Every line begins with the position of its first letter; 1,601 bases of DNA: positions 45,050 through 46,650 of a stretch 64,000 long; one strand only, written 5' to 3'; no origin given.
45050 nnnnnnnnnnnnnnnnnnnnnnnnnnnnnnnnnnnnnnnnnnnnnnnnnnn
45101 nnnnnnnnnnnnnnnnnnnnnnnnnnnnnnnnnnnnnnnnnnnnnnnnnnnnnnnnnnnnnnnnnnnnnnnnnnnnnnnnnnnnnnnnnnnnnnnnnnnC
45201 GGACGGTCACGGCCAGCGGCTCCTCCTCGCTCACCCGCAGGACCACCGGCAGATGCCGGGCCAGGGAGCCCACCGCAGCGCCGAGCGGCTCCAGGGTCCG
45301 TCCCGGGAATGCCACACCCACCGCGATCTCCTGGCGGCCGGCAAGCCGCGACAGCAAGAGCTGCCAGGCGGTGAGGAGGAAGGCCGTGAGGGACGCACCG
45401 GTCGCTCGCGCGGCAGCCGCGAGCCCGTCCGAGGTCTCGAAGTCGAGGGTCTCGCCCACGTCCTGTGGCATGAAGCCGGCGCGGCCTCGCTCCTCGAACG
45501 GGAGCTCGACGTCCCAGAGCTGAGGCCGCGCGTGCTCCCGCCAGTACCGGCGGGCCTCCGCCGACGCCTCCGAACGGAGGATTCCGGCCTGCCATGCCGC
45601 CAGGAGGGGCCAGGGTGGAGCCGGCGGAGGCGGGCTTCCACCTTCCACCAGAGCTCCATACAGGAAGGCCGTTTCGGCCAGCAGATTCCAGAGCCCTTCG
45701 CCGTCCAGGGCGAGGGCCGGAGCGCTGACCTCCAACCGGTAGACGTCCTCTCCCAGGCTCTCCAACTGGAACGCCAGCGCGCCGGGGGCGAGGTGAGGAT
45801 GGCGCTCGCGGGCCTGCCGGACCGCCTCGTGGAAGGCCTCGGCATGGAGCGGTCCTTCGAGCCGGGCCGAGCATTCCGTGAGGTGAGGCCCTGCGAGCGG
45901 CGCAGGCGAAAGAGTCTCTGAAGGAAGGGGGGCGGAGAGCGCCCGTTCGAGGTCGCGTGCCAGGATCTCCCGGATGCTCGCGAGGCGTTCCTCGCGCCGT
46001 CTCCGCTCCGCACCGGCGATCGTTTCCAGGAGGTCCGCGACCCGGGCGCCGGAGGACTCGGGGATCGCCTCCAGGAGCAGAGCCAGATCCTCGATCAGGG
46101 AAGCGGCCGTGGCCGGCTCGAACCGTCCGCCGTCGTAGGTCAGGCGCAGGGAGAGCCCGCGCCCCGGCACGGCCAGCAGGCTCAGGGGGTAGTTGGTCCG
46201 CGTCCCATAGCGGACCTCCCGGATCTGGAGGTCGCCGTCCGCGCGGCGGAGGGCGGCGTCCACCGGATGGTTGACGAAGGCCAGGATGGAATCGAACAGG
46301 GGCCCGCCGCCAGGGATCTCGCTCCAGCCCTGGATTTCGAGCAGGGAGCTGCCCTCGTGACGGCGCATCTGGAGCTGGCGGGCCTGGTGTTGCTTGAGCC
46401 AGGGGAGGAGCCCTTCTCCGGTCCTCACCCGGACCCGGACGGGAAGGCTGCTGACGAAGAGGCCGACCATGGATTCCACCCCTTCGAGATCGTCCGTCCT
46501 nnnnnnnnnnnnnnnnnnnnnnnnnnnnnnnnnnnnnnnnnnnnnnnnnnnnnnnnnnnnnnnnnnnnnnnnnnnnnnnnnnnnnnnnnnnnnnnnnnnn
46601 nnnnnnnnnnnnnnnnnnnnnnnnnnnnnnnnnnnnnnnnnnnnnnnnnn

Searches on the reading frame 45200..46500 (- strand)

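Call 11: search_protein_families(library=pfam, proteins=[window:45200-46500:-], max_evalue=1)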
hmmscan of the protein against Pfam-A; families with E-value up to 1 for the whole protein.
window:45200-46500:- (433 aa): 2 families
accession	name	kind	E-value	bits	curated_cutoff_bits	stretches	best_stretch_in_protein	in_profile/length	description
PF00668.25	Condensation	-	1.7e-37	129.7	30.6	2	266-430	143-310/456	Condensation domain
PF22618.1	RskA_N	-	0.76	10.4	27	0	218-232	31-45/48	Anti-sigma-K factor RskA, N-terminal domain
